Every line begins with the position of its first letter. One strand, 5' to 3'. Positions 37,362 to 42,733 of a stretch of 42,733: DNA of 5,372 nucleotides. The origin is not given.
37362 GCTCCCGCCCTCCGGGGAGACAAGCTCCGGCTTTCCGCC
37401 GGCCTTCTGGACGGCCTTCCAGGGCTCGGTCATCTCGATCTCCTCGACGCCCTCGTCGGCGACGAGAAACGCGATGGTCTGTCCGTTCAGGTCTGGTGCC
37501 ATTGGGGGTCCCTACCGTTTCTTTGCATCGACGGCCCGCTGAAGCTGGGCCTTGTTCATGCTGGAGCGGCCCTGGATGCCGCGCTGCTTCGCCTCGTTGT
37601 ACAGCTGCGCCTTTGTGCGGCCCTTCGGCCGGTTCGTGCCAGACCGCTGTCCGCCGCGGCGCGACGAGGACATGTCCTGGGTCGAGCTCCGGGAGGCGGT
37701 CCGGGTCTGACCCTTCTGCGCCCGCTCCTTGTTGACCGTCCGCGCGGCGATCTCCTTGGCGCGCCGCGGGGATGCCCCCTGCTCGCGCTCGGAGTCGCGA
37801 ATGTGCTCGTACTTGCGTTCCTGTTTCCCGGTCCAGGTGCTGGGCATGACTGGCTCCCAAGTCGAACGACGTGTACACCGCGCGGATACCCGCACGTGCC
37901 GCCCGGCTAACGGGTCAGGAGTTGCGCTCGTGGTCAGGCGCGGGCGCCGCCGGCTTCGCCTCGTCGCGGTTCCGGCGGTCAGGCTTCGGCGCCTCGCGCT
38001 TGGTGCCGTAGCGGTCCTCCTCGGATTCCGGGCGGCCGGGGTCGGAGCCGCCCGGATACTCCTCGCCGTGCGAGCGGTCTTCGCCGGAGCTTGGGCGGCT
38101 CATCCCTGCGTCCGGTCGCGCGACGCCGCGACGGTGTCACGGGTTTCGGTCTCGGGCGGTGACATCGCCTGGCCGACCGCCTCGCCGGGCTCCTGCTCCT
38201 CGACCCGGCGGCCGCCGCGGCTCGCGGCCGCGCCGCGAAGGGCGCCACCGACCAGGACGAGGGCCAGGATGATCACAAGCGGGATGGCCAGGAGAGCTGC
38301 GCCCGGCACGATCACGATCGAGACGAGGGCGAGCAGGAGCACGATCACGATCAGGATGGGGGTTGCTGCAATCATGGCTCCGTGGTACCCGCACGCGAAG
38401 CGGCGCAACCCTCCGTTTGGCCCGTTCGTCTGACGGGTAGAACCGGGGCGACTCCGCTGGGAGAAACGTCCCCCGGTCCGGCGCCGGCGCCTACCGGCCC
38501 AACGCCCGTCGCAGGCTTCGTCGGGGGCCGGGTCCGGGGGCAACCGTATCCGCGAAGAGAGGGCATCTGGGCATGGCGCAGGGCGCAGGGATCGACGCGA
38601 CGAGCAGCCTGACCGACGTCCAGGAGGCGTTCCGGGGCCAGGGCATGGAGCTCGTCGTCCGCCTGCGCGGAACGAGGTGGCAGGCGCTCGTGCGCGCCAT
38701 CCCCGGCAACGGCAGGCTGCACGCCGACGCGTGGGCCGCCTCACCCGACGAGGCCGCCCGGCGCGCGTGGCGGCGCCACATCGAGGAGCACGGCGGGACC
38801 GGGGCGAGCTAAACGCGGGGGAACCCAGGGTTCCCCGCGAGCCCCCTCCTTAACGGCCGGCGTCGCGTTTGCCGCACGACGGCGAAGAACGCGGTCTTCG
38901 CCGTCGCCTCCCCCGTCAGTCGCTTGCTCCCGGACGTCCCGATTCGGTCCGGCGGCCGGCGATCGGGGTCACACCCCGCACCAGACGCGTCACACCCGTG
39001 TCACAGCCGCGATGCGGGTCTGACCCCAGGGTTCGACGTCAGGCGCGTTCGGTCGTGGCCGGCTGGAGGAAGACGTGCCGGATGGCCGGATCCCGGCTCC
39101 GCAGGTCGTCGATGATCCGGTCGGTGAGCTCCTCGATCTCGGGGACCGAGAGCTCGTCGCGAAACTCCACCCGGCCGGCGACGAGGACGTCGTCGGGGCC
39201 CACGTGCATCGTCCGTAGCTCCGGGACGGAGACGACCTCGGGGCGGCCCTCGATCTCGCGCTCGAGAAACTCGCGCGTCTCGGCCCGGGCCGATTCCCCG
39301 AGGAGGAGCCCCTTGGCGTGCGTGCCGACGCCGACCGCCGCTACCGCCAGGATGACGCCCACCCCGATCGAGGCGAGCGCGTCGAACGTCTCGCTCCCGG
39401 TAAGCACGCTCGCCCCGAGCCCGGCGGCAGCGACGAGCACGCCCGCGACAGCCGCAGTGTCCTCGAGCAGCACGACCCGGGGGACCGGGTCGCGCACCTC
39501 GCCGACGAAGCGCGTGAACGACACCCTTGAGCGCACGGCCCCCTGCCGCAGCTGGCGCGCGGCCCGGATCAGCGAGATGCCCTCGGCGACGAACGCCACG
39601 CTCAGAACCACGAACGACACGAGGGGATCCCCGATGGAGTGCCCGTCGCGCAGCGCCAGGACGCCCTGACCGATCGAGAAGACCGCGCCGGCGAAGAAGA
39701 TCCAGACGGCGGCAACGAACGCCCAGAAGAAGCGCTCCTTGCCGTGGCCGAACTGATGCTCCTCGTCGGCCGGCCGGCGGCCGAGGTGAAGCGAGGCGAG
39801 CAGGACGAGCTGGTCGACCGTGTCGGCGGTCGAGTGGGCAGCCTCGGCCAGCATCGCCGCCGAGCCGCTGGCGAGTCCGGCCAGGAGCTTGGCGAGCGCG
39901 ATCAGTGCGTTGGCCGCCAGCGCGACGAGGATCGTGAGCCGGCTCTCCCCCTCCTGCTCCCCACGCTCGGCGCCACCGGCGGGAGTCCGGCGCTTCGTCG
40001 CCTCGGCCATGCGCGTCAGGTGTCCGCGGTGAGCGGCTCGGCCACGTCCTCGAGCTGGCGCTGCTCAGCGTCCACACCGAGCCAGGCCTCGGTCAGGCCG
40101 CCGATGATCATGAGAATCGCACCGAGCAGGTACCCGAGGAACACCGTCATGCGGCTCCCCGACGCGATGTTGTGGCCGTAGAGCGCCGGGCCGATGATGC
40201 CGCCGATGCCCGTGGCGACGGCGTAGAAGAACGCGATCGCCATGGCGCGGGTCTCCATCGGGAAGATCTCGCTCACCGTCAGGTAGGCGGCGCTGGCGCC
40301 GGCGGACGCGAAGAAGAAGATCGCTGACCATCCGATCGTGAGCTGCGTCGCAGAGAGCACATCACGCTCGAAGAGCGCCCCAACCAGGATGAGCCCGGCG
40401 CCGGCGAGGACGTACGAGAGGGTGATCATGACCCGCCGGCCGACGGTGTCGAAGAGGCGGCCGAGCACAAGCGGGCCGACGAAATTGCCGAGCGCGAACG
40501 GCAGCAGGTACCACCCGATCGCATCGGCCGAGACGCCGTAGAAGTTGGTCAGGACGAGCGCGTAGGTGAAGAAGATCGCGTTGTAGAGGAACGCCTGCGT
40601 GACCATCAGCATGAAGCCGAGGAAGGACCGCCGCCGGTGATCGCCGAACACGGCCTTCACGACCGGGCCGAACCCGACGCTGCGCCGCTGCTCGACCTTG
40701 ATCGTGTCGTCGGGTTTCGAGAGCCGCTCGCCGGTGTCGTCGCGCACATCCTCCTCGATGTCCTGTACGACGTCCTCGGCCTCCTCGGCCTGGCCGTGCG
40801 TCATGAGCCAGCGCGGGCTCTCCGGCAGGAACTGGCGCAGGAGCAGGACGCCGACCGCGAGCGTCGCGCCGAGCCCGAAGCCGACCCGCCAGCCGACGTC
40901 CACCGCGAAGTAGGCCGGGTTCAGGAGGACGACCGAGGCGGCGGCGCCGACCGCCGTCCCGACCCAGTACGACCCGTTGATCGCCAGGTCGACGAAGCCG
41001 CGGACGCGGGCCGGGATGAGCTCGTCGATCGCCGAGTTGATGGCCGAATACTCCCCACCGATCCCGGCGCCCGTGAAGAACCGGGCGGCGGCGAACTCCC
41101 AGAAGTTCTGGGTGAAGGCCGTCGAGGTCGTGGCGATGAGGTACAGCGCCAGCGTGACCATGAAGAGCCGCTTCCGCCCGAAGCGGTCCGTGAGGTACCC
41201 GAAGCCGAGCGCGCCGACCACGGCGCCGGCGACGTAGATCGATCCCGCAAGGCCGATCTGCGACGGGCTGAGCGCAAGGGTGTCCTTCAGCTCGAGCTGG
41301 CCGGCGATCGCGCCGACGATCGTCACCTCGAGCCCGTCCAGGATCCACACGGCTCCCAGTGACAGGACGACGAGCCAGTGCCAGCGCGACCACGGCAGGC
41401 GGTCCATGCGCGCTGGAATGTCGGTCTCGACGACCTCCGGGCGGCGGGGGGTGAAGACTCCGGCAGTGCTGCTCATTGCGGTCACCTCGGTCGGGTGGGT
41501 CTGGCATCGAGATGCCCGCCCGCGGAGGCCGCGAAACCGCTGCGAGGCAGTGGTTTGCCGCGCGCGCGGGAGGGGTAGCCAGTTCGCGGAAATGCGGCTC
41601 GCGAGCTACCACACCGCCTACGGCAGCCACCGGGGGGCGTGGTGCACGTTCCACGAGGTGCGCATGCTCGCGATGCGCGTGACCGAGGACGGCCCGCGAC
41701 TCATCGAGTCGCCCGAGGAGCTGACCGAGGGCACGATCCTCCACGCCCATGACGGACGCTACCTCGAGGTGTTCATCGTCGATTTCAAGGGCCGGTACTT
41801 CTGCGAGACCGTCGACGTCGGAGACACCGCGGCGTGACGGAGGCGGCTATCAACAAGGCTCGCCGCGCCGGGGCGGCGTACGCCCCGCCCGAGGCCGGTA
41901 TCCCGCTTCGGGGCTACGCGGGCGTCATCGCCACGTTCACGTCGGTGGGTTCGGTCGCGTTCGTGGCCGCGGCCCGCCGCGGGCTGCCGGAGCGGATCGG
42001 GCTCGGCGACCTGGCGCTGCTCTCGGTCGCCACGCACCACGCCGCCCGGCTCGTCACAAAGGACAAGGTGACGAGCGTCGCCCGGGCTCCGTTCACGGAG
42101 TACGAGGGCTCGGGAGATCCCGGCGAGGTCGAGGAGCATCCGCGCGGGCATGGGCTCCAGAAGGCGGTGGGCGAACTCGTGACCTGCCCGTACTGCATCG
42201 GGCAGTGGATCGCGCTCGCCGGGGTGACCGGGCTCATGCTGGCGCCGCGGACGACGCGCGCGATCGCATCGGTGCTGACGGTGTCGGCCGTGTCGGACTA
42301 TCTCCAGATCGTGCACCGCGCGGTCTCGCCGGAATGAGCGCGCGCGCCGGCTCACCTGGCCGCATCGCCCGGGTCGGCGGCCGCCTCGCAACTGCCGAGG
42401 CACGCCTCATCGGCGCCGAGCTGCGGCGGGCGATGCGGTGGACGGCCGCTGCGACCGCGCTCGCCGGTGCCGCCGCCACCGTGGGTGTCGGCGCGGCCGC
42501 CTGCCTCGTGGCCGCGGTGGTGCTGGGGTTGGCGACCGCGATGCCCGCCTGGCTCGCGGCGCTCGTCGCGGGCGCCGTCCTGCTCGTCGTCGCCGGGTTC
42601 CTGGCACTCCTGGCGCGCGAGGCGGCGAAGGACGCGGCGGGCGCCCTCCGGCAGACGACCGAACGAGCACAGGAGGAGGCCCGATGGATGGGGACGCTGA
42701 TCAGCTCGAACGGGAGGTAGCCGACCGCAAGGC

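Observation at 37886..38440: Cluster of SigB/SigF-type promoter-like motifs (GTTN-N15/16-GGGTA) around the tiny stress-type genes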

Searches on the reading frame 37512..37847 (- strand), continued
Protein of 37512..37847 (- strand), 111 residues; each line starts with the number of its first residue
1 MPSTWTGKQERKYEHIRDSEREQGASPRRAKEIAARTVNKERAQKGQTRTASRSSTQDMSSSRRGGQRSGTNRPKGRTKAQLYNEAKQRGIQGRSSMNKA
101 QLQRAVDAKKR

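Call 70: search_protein_families(library=pfam, max_evalue=0.001, proteins=[L006:3696-6011:+, L004:5153-5911:+, L004:4180-4926:+, L005:4993-5931:+, L005:4571-4924:+, L016:7365-7790:-, L060:4954-5367:-, L017:8540-8872:+, L017:10157-10549:-, L017:7824-8150:+])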
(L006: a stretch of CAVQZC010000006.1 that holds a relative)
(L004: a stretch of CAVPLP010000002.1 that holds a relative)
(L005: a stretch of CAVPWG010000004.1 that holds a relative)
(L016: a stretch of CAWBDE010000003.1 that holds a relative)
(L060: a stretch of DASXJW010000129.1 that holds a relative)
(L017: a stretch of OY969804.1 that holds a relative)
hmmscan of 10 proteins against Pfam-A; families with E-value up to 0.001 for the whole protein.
L006:3696-6011:+ (771 aa): 1 family
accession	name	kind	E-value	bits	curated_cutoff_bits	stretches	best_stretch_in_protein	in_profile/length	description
PF03176.21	MMPL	-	6.1e-72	242.8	20.5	2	441-742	14-315/333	MMPL family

L004:5153-5911:+ (252 aa): 2 families
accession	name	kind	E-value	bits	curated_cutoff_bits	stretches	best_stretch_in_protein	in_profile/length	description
PF14417.12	MEDS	-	1.1e-16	61.5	29.8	1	7-94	74-161/161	MEDS: MEthanogen/methylotroph, DcmR Sensory domain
PF13581.12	HATPase_c_2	-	3.7e-06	27.4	27.4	1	191-248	64-126/127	Histidine kinase-like ATPase domain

L004:4180-4926:+ (248 aa): 1 family
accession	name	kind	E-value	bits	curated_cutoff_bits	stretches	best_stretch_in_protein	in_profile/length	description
PF02782.22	FGGY_C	-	3.1e-34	118.9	27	1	11-195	3-197/198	FGGY family of carbohydrate kinases, C-terminal domain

L005:4993-5931:+ (312 aa): 2 families
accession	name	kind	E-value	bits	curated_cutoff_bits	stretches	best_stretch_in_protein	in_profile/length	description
PF14417.12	MEDS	-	2.1e-30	106.1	29.8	1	4-150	1-161/161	MEDS: MEthanogen/methylotroph, DcmR Sensory domain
PF13581.12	HATPase_c_2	-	5.1e-17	62.5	27.4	1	190-302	3-125/127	Histidine kinase-like ATPase domain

L005:4571-4924:+ (117 aa): 1 family
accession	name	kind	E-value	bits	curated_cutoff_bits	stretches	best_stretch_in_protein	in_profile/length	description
PF14079.11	DUF4260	-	2.4e-17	63.4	27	1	14-117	11-108/113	Domain of unknown function (DUF4260)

L016:7365-7790:- (141 aa): 1 family
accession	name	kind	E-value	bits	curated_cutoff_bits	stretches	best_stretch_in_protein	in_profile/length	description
PF10057.14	MpsC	-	1.2e-20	74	23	1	26-126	8-109/111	Na+-translocating membrane potential-generating system (MpsC)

L060:4954-5367:- (137 aa): 1 family
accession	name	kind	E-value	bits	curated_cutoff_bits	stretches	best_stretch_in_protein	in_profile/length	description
PF10057.14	MpsC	-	9.4e-22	77.6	23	1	24-124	8-109/111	Na+-translocating membrane potential-generating system (MpsC)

L017:8540-8872:+ (110 aa): 0 families

L017:10157-10549:- (130 aa): 2 families
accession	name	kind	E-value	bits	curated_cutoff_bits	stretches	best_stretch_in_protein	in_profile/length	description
PF13581.12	HATPase_c_2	-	1.6e-22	80.3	27.4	1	14-126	1-126/127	Histidine kinase-like ATPase domain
PF02518.31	HATPase_c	-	1.8e-11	44.9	26.4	1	38-124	2-104/111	Histidine kinase-, DNA gyrase B-, and HSP90-like ATPase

L017:7824-8150:+ (108 aa): 1 family
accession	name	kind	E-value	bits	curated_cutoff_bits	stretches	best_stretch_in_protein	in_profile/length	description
PF04120.17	Iron_permease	-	1.6e-12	47.8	25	1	1-101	8-108/128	Low affinity iron permease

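Call 71: find_homologous_proteins(query=L016:6398-7177:-, max_evalue=1e-20)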
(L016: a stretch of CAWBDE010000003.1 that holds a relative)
Query L016:6398-7177:- (259 aa): 6440 proteins with E <= 1e-20 among 8000 candidates; the best 120 are listed.
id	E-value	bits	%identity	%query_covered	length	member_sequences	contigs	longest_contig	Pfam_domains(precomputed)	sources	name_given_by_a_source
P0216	1.4e-146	504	93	98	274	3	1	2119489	PF04545.23,PF04542.21,PF04539.23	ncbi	-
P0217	1.6e-133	462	84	99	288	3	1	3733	PF04545.23,PF04542.21,PF08281.19,PF04539.23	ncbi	-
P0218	1.6e-133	462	84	100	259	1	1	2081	PF04545.23,PF04542.21,PF04539.23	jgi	jgi:RNA polymerase sigma-B factor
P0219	2.4e-133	461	84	100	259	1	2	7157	PF04545.23,PF04542.21,PF04539.23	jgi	jgi:RNA polymerase sigma-B factor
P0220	3.4e-133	461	83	100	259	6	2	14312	PF04545.23,PF04542.21,PF04539.23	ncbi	ncbi:MAG: SigB/SigF/SigG family RNA polymerase sigma factor [Solirubrobacteraceae bacterium]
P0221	4.4e-133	460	84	98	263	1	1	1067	PF04545.23,PF04542.21,PF04539.23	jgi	jgi:RNA polymerase sigma-B factor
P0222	7.0e-133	460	83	97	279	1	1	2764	PF04545.23,PF04542.21,PF04539.23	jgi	jgi:RNA polymerase sigma-B factor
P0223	1.2e-132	459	84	100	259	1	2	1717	PF04545.23,PF04542.21,PF04539.23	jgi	jgi:RNA polymerase sigma-B factor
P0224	1.5e-132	458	83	99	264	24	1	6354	PF04545.23,PF04542.21,PF08281.19,PF04539.23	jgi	jgi:RNA polymerase sigma-B factor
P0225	1.9e-132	458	82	99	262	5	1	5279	PF04545.23,PF04542.21,PF08281.19,PF04539.23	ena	-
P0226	1.9e-132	458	84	97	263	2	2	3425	PF04545.23,PF04542.21,PF08281.19,PF04539.23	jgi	jgi:RNA polymerase sigma-B factor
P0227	2.6e-132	458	84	99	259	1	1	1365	PF04545.23,PF04542.21,PF04539.23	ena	-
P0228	4.8e-132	457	84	99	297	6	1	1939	PF04545.23,PF04542.21,PF04539.23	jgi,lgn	jgi:RNA polymerase sigma-B factor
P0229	5.1e-132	457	84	99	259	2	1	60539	PF04545.23,PF04542.21,PF08281.19,PF04539.23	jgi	jgi:RNA polymerase sigma-B factor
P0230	5.2e-132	457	85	97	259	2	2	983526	PF04545.23,PF04542.21,PF04539.23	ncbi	ncbi:MAG: SigB/SigF/SigG family RNA polymerase sigma factor [Solirubrobacteraceae bacterium]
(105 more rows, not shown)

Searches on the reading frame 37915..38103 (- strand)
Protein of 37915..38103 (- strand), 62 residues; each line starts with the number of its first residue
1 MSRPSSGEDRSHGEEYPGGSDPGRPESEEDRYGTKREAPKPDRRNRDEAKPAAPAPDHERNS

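Call 15: search_protein_families(library=pfam, max_evalue=0.01, proteins=[window:37915-38103:-])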
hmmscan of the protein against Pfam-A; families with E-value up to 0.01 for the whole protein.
window:37915-38103:- (62 aa): 0 families

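Call 41: search_protein_families(library=ncbifam, max_evalue=0.01, proteins=[window:37915-38103:-])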
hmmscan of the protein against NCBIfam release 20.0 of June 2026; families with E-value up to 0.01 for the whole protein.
window:37915-38103:- (62 aa): 0 families

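Call 62: search_protein_families(library=pfam, max_evalue=10, proteins=[window:37915-38103:-])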
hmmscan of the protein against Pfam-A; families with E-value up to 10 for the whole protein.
window:37915-38103:- (62 aa): 0 families

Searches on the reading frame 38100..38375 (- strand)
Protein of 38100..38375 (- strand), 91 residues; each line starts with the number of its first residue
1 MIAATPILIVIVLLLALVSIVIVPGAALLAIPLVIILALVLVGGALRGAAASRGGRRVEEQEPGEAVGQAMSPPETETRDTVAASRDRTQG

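Call 15: search_protein_families(library=pfam, max_evalue=0.01, proteins=[window:38100-38375:-])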
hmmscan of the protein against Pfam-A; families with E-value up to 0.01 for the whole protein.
window:38100-38375:- (91 aa): 0 families

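Call 41: search_protein_families(library=ncbifam, max_evalue=0.01, proteins=[window:38100-38375:-])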
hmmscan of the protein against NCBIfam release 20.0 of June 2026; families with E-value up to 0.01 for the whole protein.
window:38100-38375:- (91 aa): 0 families
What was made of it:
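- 38100..38375 (-): 91-aa small membrane protein, first gene of the P2 unit. No Pfam or NCBIfam family (calls 15, 41).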

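Call 62: search_protein_families(library=pfam, max_evalue=10, proteins=[window:38100-38375:-])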
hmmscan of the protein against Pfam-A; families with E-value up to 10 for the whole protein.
window:38100-38375:- (91 aa): 1 family
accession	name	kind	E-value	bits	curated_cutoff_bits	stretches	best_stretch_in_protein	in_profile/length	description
PF20990.2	DUF2207_C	-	1.1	9.3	33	1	6-60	143-201/247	Predicted membrane protein (DUF2207) C-terminal domain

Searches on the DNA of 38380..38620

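Call 30: search_rna_families(source=window, start=38380, end=38620, threshold=evalue, max_evalue=10, show_alignments=3)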
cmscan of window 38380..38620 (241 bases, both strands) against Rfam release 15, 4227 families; matches with E-value up to 10: 0.
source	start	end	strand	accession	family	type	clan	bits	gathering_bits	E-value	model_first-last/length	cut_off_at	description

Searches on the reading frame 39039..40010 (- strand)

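Call 15: search_protein_families(library=pfam, max_evalue=0.01, proteins=[window:39039-40010:-])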
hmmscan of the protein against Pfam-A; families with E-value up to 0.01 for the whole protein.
window:39039-40010:- (323 aa): 3 families
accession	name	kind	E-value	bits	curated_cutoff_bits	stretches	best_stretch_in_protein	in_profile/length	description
PF01545.26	Cation_efflux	-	1.7e-34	119.8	26.6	1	27-228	1-189/198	Cation efflux family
PF16916.11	ZT_dimer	-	0.00012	22.5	26.7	1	244-316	4-74/78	Dimerisation domain of Zinc Transporter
PF09534.15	Trp_oprn_chp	-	0.0096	16.2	29.6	0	30-125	44-142/180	Tryptophan-associated transmembrane protein (Trp_oprn_chp)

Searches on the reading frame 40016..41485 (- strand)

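Call 15: search_protein_families(library=pfam, max_evalue=0.01, proteins=[window:40016-41485:-])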
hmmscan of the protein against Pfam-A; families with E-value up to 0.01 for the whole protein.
window:40016-41485:- (489 aa): 7 families
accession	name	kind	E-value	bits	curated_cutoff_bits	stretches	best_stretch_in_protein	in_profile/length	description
PF00083.30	Sugar_tr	-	7.3e-53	180.5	22.3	1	69-435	40-406/452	Sugar (and other) transporter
PF07690.21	MFS_1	-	1.8e-39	136.1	33.4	2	49-308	7-225/347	Major Facilitator Superfamily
PF12832.13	MFS_1_like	-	2.6e-10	40.4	25.2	2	251-449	202-371/373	MFS_1 like family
PF05977.19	MFS_3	-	9.1e-05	21.5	27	1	75-175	254-353/524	Transmembrane secretion effector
PF06609.19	TRI12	-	0.00019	20.5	23.2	1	78-167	81-168/599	Fungal trichothecene efflux pump (TRI12)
PF11700.14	ATG22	-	0.0021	17.3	24.1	1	65-159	311-416/482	Vacuole effluxer Atg22 like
PF13347.12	MFS_2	-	0.0068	15.4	27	0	263-396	204-330/427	MFS/sugar transport protein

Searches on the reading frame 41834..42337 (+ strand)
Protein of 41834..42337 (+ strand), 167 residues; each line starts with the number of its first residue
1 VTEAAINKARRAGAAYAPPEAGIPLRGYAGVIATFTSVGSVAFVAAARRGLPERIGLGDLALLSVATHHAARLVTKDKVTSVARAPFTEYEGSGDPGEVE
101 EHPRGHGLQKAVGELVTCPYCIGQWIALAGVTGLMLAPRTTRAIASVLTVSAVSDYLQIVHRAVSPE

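Call 15: search_protein_families(library=pfam, max_evalue=0.01, proteins=[window:41834-42337:+])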
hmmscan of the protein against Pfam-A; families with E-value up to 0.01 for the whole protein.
window:41834-42337:+ (167 aa): 1 family
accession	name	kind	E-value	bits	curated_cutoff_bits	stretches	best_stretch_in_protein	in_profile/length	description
PF07098.16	DUF1360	-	1.5e-32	112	21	1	62-160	1-101/102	Protein of unknown function (DUF1360)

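Call 41: search_protein_families(library=ncbifam, max_evalue=0.01, proteins=[window:41834-42337:+])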
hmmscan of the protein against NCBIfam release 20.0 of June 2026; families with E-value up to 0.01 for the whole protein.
window:41834-42337:+ (167 aa): 0 families

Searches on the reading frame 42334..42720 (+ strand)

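Call 21: search_protein_families(library=pfam, max_evalue=0.001, proteins=[window:42334-42720:+])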
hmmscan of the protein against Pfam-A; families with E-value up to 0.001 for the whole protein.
window:42334-42720:+ (128 aa): 1 family
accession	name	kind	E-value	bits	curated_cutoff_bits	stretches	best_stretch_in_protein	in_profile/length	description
PF07332.16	Phage_holin_3_6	-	1.8e-16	60.7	28.4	1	12-119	8-115/116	Putative Actinobacterial Holin-X, holin superfamily III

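Call 41: search_protein_families(library=ncbifam, max_evalue=0.01, proteins=[window:42334-42720:+])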
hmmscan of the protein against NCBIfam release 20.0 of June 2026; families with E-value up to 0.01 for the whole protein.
window:42334-42720:+ (128 aa): 1 family
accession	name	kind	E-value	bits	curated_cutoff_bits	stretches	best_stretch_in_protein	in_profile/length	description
NF049980.1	SfMCT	equivalog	0.0016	17.2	320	1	31-110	114-193/378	L-lactate MFS transporter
